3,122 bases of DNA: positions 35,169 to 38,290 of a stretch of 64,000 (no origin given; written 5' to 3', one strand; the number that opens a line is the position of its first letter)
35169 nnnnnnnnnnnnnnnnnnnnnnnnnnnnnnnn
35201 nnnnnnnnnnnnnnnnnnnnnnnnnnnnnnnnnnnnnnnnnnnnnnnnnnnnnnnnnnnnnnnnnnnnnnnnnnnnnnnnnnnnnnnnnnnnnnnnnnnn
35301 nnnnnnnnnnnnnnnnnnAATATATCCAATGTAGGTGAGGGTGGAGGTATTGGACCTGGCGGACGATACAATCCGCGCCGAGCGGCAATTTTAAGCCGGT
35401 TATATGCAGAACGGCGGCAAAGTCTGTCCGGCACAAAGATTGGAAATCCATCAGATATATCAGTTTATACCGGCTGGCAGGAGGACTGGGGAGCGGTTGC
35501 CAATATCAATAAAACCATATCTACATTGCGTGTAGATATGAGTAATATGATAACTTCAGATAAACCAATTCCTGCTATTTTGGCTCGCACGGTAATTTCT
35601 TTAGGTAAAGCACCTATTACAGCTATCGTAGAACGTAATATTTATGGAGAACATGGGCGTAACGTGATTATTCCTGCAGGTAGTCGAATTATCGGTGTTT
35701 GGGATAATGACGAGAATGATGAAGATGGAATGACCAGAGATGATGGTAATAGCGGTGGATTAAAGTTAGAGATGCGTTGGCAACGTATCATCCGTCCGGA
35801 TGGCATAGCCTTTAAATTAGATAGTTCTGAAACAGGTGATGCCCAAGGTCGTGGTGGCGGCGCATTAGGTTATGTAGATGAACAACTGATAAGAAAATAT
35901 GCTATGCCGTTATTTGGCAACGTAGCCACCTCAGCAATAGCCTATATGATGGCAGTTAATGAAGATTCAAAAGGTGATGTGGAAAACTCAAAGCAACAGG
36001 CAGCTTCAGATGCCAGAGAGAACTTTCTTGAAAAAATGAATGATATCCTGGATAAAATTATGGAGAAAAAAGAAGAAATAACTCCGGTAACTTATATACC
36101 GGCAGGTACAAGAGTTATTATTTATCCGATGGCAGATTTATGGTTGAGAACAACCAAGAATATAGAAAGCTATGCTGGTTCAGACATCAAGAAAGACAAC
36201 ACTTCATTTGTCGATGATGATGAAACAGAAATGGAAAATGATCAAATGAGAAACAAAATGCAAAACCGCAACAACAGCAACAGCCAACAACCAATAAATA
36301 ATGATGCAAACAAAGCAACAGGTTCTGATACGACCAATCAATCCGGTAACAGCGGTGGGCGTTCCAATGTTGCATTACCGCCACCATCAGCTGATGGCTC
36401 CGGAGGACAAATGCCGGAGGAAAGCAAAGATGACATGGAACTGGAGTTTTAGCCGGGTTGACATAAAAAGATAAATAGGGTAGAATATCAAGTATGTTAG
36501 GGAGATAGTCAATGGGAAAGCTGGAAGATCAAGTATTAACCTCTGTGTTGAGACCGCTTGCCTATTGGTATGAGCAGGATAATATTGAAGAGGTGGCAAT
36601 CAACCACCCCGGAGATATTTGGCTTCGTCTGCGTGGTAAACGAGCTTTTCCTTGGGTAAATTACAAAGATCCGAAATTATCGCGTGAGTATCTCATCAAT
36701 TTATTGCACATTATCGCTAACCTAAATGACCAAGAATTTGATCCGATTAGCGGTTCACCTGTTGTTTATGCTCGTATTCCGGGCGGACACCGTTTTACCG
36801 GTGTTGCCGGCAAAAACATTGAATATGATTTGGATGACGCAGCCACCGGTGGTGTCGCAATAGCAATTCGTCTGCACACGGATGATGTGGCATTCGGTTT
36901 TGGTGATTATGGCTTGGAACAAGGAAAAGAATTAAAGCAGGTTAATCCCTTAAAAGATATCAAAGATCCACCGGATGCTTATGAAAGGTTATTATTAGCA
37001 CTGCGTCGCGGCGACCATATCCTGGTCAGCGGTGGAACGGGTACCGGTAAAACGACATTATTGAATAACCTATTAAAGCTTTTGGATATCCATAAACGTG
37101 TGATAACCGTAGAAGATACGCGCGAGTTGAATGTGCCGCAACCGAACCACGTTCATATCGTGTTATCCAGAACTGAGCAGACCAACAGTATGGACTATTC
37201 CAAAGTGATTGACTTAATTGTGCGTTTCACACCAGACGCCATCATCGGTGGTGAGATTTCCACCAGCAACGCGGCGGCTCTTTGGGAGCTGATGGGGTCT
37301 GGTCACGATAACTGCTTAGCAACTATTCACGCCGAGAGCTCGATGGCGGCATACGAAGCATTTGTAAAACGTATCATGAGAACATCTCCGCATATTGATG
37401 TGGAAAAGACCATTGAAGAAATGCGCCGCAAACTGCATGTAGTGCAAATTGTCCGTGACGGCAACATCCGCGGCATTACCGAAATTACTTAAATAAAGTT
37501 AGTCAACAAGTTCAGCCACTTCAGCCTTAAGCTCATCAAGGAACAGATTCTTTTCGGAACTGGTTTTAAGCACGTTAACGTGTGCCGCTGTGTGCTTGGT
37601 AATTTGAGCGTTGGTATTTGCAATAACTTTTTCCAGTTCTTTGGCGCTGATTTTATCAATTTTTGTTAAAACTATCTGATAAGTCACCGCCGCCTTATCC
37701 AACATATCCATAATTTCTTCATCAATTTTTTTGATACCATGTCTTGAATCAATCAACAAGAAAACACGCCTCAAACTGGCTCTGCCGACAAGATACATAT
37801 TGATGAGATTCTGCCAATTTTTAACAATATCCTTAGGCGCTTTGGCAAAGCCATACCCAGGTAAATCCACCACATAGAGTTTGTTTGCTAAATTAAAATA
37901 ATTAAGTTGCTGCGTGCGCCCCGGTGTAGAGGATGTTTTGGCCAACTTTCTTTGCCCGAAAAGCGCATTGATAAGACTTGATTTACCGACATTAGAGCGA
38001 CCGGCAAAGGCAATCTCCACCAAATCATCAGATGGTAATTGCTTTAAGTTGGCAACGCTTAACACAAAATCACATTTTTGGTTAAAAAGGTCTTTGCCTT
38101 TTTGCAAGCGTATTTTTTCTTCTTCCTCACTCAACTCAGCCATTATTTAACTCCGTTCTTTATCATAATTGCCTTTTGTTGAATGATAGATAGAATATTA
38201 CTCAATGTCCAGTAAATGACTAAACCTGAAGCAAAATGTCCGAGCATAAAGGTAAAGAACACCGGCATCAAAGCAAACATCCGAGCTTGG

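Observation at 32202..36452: VirB10 homologue expanded about threefold by the same repeat, a third independent case alongside CagY and DotG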

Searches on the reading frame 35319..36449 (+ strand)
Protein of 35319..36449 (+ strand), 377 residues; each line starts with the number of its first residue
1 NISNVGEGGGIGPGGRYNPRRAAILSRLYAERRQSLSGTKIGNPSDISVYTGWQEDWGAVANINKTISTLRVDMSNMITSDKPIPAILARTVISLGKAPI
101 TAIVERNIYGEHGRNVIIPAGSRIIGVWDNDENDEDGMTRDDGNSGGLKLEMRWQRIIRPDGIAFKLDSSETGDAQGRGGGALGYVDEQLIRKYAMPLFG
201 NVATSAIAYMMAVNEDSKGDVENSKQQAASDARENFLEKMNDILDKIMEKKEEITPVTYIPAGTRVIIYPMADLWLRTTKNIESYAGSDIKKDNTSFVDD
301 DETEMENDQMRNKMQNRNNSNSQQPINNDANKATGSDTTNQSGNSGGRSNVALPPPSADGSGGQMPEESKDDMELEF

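Call 9: find_homologous_proteins(query=window:35319-36449:+, max_evalue=0.00001)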
Query window:35319-36449:+ (377 aa): 78 proteins with E <= 0.00001 among 3114 candidates.
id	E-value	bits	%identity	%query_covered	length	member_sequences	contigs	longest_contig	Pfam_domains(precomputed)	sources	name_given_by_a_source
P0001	3.5e-131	456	58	93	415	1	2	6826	PF03743.20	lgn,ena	-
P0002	2.1e-125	437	54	100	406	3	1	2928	PF03743.20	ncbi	-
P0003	8.3e-123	428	56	96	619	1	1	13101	PF03743.20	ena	-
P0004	1.8e-122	427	54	100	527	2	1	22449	PF03743.20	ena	-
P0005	6.4e-118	412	56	92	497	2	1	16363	PF03743.20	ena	-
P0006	2.7e-117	410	52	95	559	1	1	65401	PF03743.20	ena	-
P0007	2.9e-117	410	53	95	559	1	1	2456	PF03743.20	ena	-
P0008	4.1e-117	410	52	95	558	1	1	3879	PF03743.20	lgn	-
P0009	4.1e-117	410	52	95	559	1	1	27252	PF03743.20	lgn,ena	-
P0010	4.9e-117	409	52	95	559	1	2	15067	PF03743.20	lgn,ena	-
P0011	4.6e-116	406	65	75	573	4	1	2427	PF03743.20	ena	-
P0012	4.8e-101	357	63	69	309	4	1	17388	PF03743.20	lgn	-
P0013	2.0e-100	355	54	86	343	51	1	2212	PF03743.20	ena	-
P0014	3.0e-94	334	67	63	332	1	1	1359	PF21785.4,PF03743.20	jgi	jgi:hypothetical protein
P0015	2.2e-84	302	48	77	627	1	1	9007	PF21784.4,PF12396.15,PF21785.4,PF03743.20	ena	-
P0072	4.4e-28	117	28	73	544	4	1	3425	PF03743.20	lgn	-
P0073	1.3e-23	102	32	68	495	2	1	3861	PF03743.20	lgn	-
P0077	6.4e-19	86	33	59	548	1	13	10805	PF03743.20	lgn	-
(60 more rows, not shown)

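Call 13: find_related_loci(query=A1, collection=genome_contigs, flank=10000)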
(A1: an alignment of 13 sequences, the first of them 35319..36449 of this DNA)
Query A1 (377 aa) in genome_contigs; peptide patterns used: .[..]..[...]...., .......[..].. (x = any residue, [..] = any of these).
543 stretches matched a pattern; 265 encode a relative of the query (tblastn E <= 1e-3); the best 80 are kept; 80 distinct loci.
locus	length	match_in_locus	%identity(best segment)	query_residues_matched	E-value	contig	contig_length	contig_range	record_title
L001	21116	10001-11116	58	3-375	8e-134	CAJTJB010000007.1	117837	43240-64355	MAG TPA_asm: uncultured Alphaproteobacteria bacterium isolate MGBC103325 genome assembly, contig: MGBC103325.7, whole ge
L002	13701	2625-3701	59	16-375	4e-129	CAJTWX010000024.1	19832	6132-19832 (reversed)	MAG TPA_asm: uncultured Alphaproteobacteria bacterium isolate MGBC117992 genome assembly, contig: MGBC117992.24, whole g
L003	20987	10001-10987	59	16-366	2e-129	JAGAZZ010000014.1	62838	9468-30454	MAG: Alphaproteobacteria bacterium isolate RGIG8928 Water_deer_Rectum-1__c122903, whole genome shotgun sequence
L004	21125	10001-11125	58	1-377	4e-127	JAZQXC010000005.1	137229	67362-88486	MAG: Alphaproteobacteria bacterium isolate T1900045163_TC20190157.MAGScoT_cleanbin_000004 SGB_5097_k141_2995710, whole g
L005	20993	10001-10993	58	16-366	3e-127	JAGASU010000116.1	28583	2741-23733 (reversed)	MAG: Alphaproteobacteria bacterium isolate RGIG8741 Water_deer_Colon-4__c315469, whole genome shotgun sequence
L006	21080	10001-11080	58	16-377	2e-126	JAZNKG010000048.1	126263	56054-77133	MAG: Alphaproteobacteria bacterium isolate T1900044677_TS20190143.MAGScoT_cleanbin_000004 SGB_1643_k141_1987116, whole g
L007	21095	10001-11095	59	2-377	3e-124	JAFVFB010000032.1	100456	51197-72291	MAG: Alphaproteobacteria bacterium isolate RGIG5112 Roe_deer_Rumen.Co__c1423038, whole genome shotgun sequence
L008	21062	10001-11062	59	2-366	1e-123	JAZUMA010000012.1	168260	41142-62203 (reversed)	MAG: Alphaproteobacteria bacterium isolate T1900044899_TS20190365.MAGScoT_cleanbin_000002 SGB_3291_k141_1228640, whole g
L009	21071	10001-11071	56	16-377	3e-123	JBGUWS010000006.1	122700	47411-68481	MAG: Alphaproteobacteria bacterium isolate ruminal_MAG_71 ruminal_MAG_71_contig_0006, whole genome shotgun sequence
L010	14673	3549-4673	59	1-377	6e-123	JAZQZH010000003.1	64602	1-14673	MAG: Alphaproteobacteria bacterium isolate T1900045157_TC20190151.MAGScoT_cleanbin_000008 SGB_4990_k141_4321517, whole g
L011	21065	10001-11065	56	16-377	1e-125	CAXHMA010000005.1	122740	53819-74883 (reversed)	MAG: uncultured Alphaproteobacteria bacterium isolate ena-SAMPLE-TAB-22-03-2024-10:43:23:852-115549 genome assembly, con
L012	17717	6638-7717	56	1-366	5e-120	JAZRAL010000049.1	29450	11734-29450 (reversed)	MAG: Alphaproteobacteria bacterium isolate T1900045142_TC20190136.MAGScoT_cleanbin_000007 SGB_4923_k141_2017792, whole g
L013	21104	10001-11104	56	16-375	4e-120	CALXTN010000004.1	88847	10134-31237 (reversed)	MAG: uncultured Alphaproteobacteria bacterium isolate BRZ_QQ__bin90 genome assembly, contig: BRZ_QQ__NODE_214_length_888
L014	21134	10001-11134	55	2-371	3e-119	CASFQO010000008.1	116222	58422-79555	uncultured Alphaproteobacteria bacterium isolate SI.O44.metabat-bins.180 genome assembly, contig: SI.O44.metabat-bins.18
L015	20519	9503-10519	56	16-361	3e-119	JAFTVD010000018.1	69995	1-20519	MAG: Alphaproteobacteria bacterium isolate RGIG4178 Roe_deer_Colon-2__c1632, whole genome shotgun sequence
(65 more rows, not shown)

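Call 20: search_solved_structures(query=window:35319-36449:+, max_evalue=0.001, show_alignments=1)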
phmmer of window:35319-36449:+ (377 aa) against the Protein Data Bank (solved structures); distinct sequences matched with E-value up to 0.001: 2.
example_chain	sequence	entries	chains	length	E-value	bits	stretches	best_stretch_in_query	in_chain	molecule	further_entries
2bhv_A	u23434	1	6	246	1.4e-18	70.5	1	64-278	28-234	COMB10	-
7o3j_A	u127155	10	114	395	0.00014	24.4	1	77-195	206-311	TrwE protein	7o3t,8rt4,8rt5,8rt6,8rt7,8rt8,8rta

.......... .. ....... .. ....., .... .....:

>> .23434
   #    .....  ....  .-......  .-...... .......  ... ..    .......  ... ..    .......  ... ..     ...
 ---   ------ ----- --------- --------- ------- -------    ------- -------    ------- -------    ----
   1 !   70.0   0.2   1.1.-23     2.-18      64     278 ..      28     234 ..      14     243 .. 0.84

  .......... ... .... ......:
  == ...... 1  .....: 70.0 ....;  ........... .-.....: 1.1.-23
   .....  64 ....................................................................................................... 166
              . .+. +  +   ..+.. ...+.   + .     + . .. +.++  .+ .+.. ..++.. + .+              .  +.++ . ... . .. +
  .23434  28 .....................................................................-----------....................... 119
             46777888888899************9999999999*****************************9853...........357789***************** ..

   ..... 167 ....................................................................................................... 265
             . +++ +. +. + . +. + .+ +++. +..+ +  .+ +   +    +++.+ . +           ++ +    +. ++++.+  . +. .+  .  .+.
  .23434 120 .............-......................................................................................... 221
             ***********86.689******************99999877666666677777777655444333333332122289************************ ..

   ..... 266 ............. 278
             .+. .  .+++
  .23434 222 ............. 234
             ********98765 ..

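Call 29: search_protein_families(library=pfam, proteins=[P0072, P0073, P0077], max_evalue=10)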
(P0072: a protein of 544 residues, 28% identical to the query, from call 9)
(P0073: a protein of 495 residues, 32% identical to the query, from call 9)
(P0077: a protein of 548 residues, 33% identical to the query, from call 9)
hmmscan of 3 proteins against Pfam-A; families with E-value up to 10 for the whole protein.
P0072 (544 aa): 7 families
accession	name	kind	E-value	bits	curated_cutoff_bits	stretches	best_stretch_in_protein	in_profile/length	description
PF03743.19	TrbI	-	8.2e-34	117.5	35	1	235-450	2-187/188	Bacterial conjugation TrbI-like protein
PF22544.2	HYDIN_VesB_CFA65-like_Ig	-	0.00012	22.7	25.5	1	56-152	7-99/100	HYDIN/CFA65/VesB-like, Ig-like domain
PF22073.2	Cep192_D4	-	0.00022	21.8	35.5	1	52-154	4-111/112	Cep192 domain 4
PF24291.1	Ig_CFAP65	-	0.018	15.3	27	1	115-154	77-115/121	Cilia- and flagella-associated protein 65-like, Ig-like domain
PF24507.1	Ig_CFAP65_4th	-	0.025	15.4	27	1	114-154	37-76/76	CFAP65, fourth Ig-like domain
PF18200.7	Big_11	-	0.041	14.2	25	1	126-158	25-57/87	Bacterial Ig-like domain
PF15780.11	ASH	-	0.21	12.2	27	1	57-141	12-92/98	Abnormal spindle-like microcephaly-assoc'd, ASPM-SPD-2-Hydin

P0073 (495 aa): 4 families
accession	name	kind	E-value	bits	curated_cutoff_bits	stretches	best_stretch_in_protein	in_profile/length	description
PF03743.19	TrbI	-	7.6e-51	173.1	35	1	228-416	1-188/188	Bacterial conjugation TrbI-like protein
PF22073.2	Cep192_D4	-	0.011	16.4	35.5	1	78-147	22-95/112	Cep192 domain 4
PF22544.2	HYDIN_VesB_CFA65-like_Ig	-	0.022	15.4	25.5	1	79-159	22-99/100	HYDIN/CFA65/VesB-like, Ig-like domain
PF15780.11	ASH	-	0.13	12.9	27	1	74-142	21-86/98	Abnormal spindle-like microcephaly-assoc'd, ASPM-SPD-2-Hydin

P0077 (548 aa): 2 families
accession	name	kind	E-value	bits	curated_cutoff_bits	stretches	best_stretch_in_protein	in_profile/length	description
PF03743.19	TrbI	-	4.9e-39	134.6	35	1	267-466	1-188/188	Bacterial conjugation TrbI-like protein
PF22067.2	Cep192_D3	-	0.18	12.4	27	1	89-171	10-88/99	Cep192 domain 3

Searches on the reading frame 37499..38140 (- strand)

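Call 6: search_protein_families(library=pfam, proteins=[window:37499-38140:-], max_evalue=0.01)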
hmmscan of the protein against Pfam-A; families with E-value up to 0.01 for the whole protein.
window:37499-38140:- (213 aa): 12 families
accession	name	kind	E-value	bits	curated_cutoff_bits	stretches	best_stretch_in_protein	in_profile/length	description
PF01926.29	MMR_HSR1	-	4.7e-22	78.7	21.9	1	42-160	1-113/113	50S ribosome-binding GTPase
PF03193.22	RsgA_GTPase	-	2.4e-10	40.9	30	1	43-95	109-167/174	RsgA GTPase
PF00009.33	GTP_EFTU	-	1.7e-07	31.5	26.5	1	126-210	96-184/188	Elongation factor Tu GTP binding domain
PF02421.24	FeoB_N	-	8.4e-07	29.1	27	1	42-169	2-123/156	Ferrous iron transport protein B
PF04548.22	AIG1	-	1.6e-05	24.8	27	1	43-180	3-146/212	AIG1 family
PF00350.29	Dynamin_N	-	2.2e-05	25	27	1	43-68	1-26/168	Dynamin family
PF00735.24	Septin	-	0.00023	21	26.2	0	43-195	7-185/280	Septin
PF05049.19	IIGP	-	0.0018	17.9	24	1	37-163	32-153/375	Interferon-inducible GTPase (IIGP)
PF09439.16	SRPRB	-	0.002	18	25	1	43-162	6-111/178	Signal recognition particle receptor beta subunit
PF00176.29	SNF2-rel_dom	-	0.0032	17.1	24.9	1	101-193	58-150/290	SNF2-related domain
PF05166.18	YcgL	-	0.004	17.9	25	0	126-178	12-64/73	YcgL domain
PF18493.6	DUF5617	-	0.0044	17.6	26.3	1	103-166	12-75/90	Domain of unknown function (DUF5617)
